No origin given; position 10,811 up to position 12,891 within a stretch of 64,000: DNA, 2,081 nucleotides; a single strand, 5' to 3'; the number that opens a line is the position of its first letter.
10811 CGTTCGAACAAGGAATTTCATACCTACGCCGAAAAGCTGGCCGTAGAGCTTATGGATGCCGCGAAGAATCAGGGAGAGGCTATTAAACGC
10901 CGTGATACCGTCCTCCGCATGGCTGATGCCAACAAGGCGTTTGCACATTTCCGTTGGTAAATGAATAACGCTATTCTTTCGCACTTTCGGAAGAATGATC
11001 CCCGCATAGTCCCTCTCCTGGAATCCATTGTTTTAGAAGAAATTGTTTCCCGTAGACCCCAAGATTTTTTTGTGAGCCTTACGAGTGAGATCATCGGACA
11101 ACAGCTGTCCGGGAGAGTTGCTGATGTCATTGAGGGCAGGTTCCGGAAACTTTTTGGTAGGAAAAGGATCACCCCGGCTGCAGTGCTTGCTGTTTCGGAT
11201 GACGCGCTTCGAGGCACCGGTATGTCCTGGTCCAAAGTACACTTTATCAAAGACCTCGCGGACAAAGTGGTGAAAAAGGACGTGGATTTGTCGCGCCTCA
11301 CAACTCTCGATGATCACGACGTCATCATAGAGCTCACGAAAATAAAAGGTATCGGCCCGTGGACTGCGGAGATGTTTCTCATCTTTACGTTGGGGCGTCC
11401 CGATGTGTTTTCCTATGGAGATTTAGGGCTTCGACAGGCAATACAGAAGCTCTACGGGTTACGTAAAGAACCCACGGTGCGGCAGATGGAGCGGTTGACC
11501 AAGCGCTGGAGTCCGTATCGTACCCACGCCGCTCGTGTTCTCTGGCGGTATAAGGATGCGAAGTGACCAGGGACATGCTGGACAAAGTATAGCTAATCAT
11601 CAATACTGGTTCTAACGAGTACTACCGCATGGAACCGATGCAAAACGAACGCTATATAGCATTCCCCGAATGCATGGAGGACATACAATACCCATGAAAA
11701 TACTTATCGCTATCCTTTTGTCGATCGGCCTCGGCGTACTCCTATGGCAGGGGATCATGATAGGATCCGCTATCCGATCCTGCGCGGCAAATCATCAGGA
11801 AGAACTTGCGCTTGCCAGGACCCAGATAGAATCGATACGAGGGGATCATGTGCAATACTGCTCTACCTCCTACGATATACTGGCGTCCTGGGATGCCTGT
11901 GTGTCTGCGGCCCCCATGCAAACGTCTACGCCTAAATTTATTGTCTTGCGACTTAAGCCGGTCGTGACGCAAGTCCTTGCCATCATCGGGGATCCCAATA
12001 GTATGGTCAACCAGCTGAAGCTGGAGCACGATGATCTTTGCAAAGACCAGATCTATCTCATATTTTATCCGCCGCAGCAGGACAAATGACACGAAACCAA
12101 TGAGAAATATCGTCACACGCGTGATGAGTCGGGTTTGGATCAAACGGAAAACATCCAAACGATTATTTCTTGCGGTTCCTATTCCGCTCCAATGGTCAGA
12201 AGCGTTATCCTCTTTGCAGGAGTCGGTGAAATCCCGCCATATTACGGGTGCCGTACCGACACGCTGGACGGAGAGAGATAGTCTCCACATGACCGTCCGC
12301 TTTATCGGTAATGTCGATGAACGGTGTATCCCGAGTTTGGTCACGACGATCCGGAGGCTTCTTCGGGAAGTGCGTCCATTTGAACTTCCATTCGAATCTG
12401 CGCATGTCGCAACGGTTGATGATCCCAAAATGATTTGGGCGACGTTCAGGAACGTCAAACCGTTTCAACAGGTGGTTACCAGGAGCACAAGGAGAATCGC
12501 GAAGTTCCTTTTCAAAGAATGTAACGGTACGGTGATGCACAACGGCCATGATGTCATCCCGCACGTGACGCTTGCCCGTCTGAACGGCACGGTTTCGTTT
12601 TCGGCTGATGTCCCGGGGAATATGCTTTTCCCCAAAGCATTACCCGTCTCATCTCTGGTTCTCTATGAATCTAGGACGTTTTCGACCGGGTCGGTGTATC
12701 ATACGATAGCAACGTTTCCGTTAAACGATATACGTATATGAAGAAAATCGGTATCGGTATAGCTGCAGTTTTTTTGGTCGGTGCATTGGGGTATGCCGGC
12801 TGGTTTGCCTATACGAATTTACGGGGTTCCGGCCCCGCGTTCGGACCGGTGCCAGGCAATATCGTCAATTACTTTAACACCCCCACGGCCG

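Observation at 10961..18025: The str operon is split: about 7 kb of accessory genes between rpsG and fusA, starting with a DNA glycosylase whose start codon directly follows the rpsG stop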

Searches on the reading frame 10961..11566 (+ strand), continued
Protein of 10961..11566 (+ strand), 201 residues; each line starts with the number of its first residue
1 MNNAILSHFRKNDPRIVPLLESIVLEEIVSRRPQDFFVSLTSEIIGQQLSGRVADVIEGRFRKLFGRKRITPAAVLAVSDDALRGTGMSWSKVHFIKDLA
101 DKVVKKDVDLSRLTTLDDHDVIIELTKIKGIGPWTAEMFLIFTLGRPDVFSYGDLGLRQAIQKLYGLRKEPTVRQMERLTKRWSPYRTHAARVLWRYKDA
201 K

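Call 19: find_encoding_contigs(protein=P0022, flank=10000, max_places=2)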
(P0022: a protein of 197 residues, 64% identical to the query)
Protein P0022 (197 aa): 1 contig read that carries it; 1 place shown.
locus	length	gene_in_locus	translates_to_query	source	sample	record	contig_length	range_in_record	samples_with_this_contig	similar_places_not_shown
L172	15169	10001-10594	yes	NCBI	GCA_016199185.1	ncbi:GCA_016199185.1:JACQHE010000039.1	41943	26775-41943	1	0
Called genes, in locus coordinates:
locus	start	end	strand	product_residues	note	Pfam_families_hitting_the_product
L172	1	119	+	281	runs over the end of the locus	PF10127:RlaP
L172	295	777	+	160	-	PF03073:TspO_MBR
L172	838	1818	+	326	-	PF01207:Dus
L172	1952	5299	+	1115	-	PF04563:RNA_pol_Rpb2_1, PF04561:RNA_pol_Rpb2_2, PF04565:RNA_pol_Rpb2_3, PF10385:RNA_pol_Rpb2_45, PF00562:RNA_pol_Rpb2_6, PF04560:RNA_pol_Rpb2_7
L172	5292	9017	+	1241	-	PF04997:RNA_pol_Rpb1_1, PF00623:RNA_pol_Rpb1_2, PF04983:RNA_pol_Rpb1_3, PF04998:RNA_pol_Rpb1_5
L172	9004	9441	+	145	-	PF00164:Ribosom_S12_S23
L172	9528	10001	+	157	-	PF00177:Ribosomal_S7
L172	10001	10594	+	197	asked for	PF00730:HhH-GPD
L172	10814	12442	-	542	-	PF02683:DsbD_TM, PF13386:DsbD_2 (weak), PF00578:AhpC-TSA, PF08534:Redoxin, PF13905:Thioredoxin_8, PF17991:Thioredoxin_10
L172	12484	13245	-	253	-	PF00106:adh_short, PF08659:KR, PF23441:SDR (weak), PF13561:adh_short_C2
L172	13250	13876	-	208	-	PF13462:Thioredoxin_4, PF01323:DSBA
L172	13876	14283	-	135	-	PF07884:VKOR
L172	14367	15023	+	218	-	PF00027:cNMP_binding, PF13545:HTH_Crp_2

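Call 20: find_encoding_contigs(protein=P0060, flank=10000, max_places=2)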
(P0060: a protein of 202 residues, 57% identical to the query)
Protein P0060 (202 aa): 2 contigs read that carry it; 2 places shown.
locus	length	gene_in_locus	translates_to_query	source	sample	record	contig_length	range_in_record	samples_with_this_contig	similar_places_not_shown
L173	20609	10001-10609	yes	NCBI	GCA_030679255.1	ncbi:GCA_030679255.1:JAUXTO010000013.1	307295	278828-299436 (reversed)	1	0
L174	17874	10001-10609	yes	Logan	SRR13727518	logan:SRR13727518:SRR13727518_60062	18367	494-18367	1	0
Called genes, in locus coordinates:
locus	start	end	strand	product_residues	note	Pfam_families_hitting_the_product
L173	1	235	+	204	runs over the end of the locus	PF00230:MIP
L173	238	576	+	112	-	-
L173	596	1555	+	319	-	PF01207:Dus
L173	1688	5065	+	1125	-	PF04563:RNA_pol_Rpb2_1, PF04561:RNA_pol_Rpb2_2, PF04565:RNA_pol_Rpb2_3, PF10385:RNA_pol_Rpb2_45, PF00562:RNA_pol_Rpb2_6, PF04560:RNA_pol_Rpb2_7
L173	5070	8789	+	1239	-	PF04997:RNA_pol_Rpb1_1, PF00623:RNA_pol_Rpb1_2, PF04983:RNA_pol_Rpb1_3, PF04998:RNA_pol_Rpb1_5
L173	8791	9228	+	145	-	PF00164:Ribosom_S12_S23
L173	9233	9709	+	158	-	PF00177:Ribosomal_S7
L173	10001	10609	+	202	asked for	PF00730:HhH-GPD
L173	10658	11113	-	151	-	PF00258:Flavodoxin_1, PF12724:Flavodoxin_5 (faint)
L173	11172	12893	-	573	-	PF02683:DsbD_TM, PF13386:DsbD_2 (weak), PF08534:Redoxin, PF00578:AhpC-TSA, PF13905:Thioredoxin_8 (weak), PF17991:Thioredoxin_10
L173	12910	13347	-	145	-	PF00578:AhpC-TSA (weak), PF00085:Thioredoxin, PF13098:Thioredoxin_2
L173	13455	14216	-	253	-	PF00106:adh_short, PF08659:KR, PF23441:SDR (weak), PF13561:adh_short_C2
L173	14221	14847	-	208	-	PF13462:Thioredoxin_4, PF01323:DSBA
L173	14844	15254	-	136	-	PF07884:VKOR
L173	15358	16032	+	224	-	PF00027:cNMP_binding, PF13545:HTH_Crp_2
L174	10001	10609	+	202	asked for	PF00730:HhH-GPD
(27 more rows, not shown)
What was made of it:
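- One relative carries KilA-N and RhuM genes in the interval (call 20).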

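Call 21: find_encoding_contigs(protein=P0015, flank=10000, max_places=2)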
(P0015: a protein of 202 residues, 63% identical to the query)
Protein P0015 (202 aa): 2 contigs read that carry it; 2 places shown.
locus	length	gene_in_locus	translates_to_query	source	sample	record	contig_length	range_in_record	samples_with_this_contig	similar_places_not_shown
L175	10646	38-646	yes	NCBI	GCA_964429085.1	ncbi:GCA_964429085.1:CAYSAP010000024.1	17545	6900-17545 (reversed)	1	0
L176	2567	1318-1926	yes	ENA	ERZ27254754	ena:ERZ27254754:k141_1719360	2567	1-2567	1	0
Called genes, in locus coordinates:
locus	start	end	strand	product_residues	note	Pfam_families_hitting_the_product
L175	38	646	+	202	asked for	PF00730:HhH-GPD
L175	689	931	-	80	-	-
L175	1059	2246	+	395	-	PF22807:TrAA12, PF23500:DUF7133, PF07995:GSDH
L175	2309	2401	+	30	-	-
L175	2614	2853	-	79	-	PF17991:Thioredoxin_10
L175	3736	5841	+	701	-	PF00009:GTP_EFTU, PF22042:EF-G_D2, PF03144:GTP_EFTU_D2, PF14492:EFG_III, PF16658:RF3_C (weak), PF03764:EFG_IV, PF00679:EFG_C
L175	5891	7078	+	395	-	PF00009:GTP_EFTU, PF03144:GTP_EFTU_D2, PF03143:GTP_EFTU_D3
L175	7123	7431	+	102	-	PF00338:Ribosomal_S10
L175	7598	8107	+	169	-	PF00297:Ribosomal_L3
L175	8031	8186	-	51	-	-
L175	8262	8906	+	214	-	PF00573:Ribosomal_L4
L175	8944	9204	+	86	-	PF00276:Ribosomal_L23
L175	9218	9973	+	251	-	PF00181:Ribosomal_L2_N, PF03947:Ribosomal_L2_C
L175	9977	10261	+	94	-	PF00203:Ribosomal_S19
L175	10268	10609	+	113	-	PF00237:Ribosomal_L22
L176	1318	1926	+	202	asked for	PF00730:HhH-GPD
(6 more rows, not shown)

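Call 22: list_cluster_members(proteins=[P0001, P0004, P0015])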
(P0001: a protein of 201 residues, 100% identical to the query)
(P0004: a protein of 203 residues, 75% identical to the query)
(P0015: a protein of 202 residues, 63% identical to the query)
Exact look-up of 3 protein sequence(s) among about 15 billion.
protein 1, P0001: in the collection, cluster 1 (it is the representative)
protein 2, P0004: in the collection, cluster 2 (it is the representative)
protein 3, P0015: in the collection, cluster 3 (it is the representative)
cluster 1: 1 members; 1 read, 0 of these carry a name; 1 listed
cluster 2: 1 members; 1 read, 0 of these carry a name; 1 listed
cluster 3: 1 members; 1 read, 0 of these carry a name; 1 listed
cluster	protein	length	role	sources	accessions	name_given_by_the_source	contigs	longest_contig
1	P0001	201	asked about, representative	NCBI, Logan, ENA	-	-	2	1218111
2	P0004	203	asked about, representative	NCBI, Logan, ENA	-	-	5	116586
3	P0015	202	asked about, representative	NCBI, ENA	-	-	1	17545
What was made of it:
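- Tried and rejected: list_cluster_members gave no organism names (call 22).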

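Call 32: search_solved_structures(query=window:10961-11566:+, max_evalue=0.001, show_alignments=2)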
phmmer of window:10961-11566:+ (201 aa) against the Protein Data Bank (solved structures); distinct sequences matched with E-value up to 0.001: 15.
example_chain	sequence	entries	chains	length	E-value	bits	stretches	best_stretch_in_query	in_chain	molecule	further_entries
2yg8_A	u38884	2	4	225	4.7e-37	130.8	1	22-196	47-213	DNA-3-methyladenine glycosidase II, putative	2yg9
2h56_A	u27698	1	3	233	2e-31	112.5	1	26-196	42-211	DNA-3-methyladenine glycosidase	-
3s6i_A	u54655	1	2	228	7.6e-21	77.9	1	34-197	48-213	DNA-3-methyladenine glycosylase 1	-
4hsb_A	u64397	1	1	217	7.3e-19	71.5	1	44-197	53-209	Probable DNA-3-methyladenine glycosylase 2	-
4b21_A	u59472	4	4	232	8.9e-19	71.2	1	44-197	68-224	PROBABLE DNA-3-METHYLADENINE GLYCOSYLASE 2 | MAG2, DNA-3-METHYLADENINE GLYCOSYLASE 2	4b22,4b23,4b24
2jhj_A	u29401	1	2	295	3.8e-12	49.6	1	28-169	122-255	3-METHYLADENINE DNA-GLYCOSYLASE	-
2jhn_A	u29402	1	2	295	3.8e-12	49.5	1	28-169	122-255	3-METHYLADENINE DNA-GLYCOSYLASE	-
1diz_A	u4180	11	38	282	1.5e-05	28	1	45-196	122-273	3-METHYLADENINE DNA GLYCOSYLASE II | DNA-3-methyladenine glycosylase II | DNA-3-methyladenine glycosylase 2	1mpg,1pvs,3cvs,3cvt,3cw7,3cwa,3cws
3oh6_A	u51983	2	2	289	1.7e-05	27.9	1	45-196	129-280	DNA-3-methyladenine glycosylase 2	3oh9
3ogd_A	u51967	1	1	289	2.4e-05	27.4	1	45-196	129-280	DNA-3-methyladenine glycosylase 2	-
3i0w_A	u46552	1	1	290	5.9e-05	26.1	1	92-166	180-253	8-oxoguanine-DNA-glycosylase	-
3i0x_A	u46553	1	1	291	5.9e-05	26.1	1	92-166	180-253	8-oxoguanine-DNA-glycosylase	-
3f10_A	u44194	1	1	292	5.9e-05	26.1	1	92-166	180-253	8-oxoguanine-DNA-glycosylase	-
4ejy_A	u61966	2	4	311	7.7e-05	25.7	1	92-174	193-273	3-Methyladenine DNA glycosylase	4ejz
3f0z_A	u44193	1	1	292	8.2e-05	25.6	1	92-166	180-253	8-oxoguanine-DNA-glycosylase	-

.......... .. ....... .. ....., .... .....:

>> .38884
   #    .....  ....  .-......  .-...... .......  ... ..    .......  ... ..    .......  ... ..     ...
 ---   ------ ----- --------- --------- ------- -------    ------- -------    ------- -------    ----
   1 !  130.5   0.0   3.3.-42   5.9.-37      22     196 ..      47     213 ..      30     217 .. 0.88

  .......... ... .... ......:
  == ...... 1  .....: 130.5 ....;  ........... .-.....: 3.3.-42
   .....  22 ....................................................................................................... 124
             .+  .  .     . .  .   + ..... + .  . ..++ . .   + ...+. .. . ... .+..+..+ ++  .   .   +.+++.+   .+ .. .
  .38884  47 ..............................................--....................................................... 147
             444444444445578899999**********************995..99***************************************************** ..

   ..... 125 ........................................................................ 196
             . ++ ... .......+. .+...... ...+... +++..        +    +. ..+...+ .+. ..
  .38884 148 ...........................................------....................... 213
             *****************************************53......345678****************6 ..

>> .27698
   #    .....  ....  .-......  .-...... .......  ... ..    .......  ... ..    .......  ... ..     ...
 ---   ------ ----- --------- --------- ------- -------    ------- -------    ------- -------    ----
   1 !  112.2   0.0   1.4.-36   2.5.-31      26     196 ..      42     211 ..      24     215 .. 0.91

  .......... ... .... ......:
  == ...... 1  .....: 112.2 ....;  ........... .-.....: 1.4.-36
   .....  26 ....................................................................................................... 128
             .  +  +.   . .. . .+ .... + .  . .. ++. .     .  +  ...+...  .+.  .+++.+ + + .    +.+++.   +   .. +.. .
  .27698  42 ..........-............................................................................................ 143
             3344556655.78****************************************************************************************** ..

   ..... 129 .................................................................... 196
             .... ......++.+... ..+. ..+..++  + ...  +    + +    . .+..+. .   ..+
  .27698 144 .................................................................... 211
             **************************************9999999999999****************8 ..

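Call 51: find_encoding_contigs(protein=P0051, flank=6000, max_places=1)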
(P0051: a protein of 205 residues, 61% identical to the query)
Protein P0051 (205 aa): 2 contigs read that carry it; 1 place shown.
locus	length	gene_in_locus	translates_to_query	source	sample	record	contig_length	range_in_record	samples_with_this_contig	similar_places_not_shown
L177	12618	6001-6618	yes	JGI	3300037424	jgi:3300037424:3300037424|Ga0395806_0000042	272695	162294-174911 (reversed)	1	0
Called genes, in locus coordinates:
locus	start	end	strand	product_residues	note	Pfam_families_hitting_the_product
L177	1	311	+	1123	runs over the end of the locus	PF04563:RNA_pol_Rpb2_1, PF04561:RNA_pol_Rpb2_2, PF04565:RNA_pol_Rpb2_3, PF10385:RNA_pol_Rpb2_45, PF00562:RNA_pol_Rpb2_6, PF04560:RNA_pol_Rpb2_7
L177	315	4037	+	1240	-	PF04997:RNA_pol_Rpb1_1, PF00623:RNA_pol_Rpb1_2, PF04983:RNA_pol_Rpb1_3, PF04998:RNA_pol_Rpb1_5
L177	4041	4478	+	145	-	PF00164:Ribosom_S12_S23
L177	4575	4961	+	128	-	PF00177:Ribosomal_S7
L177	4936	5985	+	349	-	-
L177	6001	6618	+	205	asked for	PF00730:HhH-GPD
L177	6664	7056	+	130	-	PF13473:Cupredoxin_1, PF00127:Copper-bind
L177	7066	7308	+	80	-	PF01329:Pterin_4a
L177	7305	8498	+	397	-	PF22807:TrAA12, PF23500:DUF7133, PF07995:GSDH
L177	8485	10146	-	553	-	PF02683:DsbD_TM, PF08534:Redoxin, PF00578:AhpC-TSA, PF13905:Thioredoxin_8, PF17991:Thioredoxin_10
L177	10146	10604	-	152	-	PF00085:Thioredoxin, PF13098:Thioredoxin_2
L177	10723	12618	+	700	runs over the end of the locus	PF00009:GTP_EFTU, PF22042:EF-G_D2, PF03144:GTP_EFTU_D2, PF14492:EFG_III, PF16658:RF3_C (weak), PF03764:EFG_IV, PF00679:EFG_C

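Call 52: find_encoding_contigs(protein=P0101, flank=6000, max_places=1)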
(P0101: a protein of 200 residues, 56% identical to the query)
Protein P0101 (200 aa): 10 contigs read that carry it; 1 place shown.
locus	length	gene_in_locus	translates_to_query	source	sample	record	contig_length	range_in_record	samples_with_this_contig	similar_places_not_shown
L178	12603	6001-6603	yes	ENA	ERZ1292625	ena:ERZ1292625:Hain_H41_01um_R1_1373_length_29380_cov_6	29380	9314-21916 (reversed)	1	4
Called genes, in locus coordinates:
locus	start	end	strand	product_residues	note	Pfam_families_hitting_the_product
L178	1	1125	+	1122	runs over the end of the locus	PF04563:RNA_pol_Rpb2_1, PF04561:RNA_pol_Rpb2_2, PF04565:RNA_pol_Rpb2_3, PF10385:RNA_pol_Rpb2_45, PF00562:RNA_pol_Rpb2_6, PF04560:RNA_pol_Rpb2_7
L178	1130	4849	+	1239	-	PF04997:RNA_pol_Rpb1_1, PF00623:RNA_pol_Rpb1_2, PF04983:RNA_pol_Rpb1_3, PF04998:RNA_pol_Rpb1_5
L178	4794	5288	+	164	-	PF00164:Ribosom_S12_S23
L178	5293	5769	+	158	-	PF00177:Ribosomal_S7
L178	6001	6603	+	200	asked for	PF00730:HhH-GPD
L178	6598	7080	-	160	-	PF00258:Flavodoxin_1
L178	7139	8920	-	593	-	PF02683:DsbD_TM, PF13386:DsbD_2 (weak), PF00578:AhpC-TSA, PF08534:Redoxin, PF13905:Thioredoxin_8 (weak), PF17991:Thioredoxin_10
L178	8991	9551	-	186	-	PF13899:Thioredoxin_7 (weak), PF00085:Thioredoxin, PF13098:Thioredoxin_2 (weak)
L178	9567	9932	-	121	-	-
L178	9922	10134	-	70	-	PF12844:HTH_19 (weak), PF13560:HTH_31 (weak), PF01381:HTH_3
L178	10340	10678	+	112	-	-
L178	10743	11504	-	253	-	PF00106:adh_short, PF08659:KR, PF23441:SDR (weak), PF13561:adh_short_C2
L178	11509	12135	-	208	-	PF00085:Thioredoxin (faint), PF13462:Thioredoxin_4, PF01323:DSBA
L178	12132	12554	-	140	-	PF07884:VKOR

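Call 53: find_encoding_contigs(protein=P0085, flank=6000, max_places=1)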
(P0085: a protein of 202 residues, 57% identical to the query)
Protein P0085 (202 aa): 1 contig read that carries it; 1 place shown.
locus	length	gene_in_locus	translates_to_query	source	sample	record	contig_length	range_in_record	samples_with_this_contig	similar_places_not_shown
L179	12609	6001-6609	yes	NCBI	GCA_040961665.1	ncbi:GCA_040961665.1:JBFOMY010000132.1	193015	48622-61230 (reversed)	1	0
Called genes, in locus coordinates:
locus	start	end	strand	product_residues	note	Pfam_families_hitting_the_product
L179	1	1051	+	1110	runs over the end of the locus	PF04563:RNA_pol_Rpb2_1, PF04561:RNA_pol_Rpb2_2, PF04565:RNA_pol_Rpb2_3, PF10385:RNA_pol_Rpb2_45, PF00562:RNA_pol_Rpb2_6, PF04560:RNA_pol_Rpb2_7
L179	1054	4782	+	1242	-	PF04997:RNA_pol_Rpb1_1, PF00623:RNA_pol_Rpb1_2, PF04983:RNA_pol_Rpb1_3, PF04998:RNA_pol_Rpb1_5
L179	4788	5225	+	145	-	PF00164:Ribosom_S12_S23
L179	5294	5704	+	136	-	PF00177:Ribosomal_S7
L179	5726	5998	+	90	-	-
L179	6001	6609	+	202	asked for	PF00730:HhH-GPD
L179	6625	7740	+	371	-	PF09903:DUF2130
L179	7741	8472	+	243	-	PF24827:AstE_AspA_cat (weak)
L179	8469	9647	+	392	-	PF22807:TrAA12, PF23500:DUF7133 (faint), PF07995:GSDH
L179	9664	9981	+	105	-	PF01035:DNA_binding_1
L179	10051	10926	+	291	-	PF00294:PfkB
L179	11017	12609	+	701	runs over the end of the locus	PF00009:GTP_EFTU, PF22042:EF-G_D2, PF03144:GTP_EFTU_D2, PF14492:EFG_III, PF16658:RF3_C (weak), PF03764:EFG_IV, PF00679:EFG_C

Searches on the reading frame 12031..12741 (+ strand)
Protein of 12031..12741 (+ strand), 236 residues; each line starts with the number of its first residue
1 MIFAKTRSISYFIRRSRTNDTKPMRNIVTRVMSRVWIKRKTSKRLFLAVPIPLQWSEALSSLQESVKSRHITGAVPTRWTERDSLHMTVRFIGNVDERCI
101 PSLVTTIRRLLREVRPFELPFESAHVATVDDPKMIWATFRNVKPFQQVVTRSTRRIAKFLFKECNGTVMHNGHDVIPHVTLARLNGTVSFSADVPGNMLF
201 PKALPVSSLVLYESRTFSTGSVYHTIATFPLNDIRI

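Call 5: search_protein_families(library=pfam, proteins=[window:12031-12741:+], max_evalue=0.01)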
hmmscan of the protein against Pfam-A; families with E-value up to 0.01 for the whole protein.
window:12031-12741:+ (236 aa): 3 families
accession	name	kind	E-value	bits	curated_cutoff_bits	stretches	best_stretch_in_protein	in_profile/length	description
PF02834.22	LigT_PEase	-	7.3e-11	42.5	23.3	1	52-126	4-76/87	LigT like Phosphoesterase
PF13563.12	2_5_RNA_ligase2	-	6e-09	36.6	27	1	79-213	20-147/152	2'-5' RNA ligase superfamily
PF10469.15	AKAP7_NLS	-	0.003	17.9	24.4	1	46-184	4-149/208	AKAP7 2'5' RNA ligase-like domain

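Call 6: search_protein_families(library=ncbifam, proteins=[window:12031-12741:+], max_evalue=0.01)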
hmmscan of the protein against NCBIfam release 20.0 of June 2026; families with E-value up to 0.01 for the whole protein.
window:12031-12741:+ (236 aa): 2 families
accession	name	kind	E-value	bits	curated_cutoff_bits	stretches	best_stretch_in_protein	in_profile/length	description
TIGR02258.1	2_5_ligase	equivalog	4.1e-22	78.9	65.7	1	44-231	2-180/180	RNA 2',3'-cyclic phosphodiesterase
NF011704.0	PRK15124.1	equivalog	6.6e-05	23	184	1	41-232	3-175/176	RNA 2',3'-cyclic phosphodiesterase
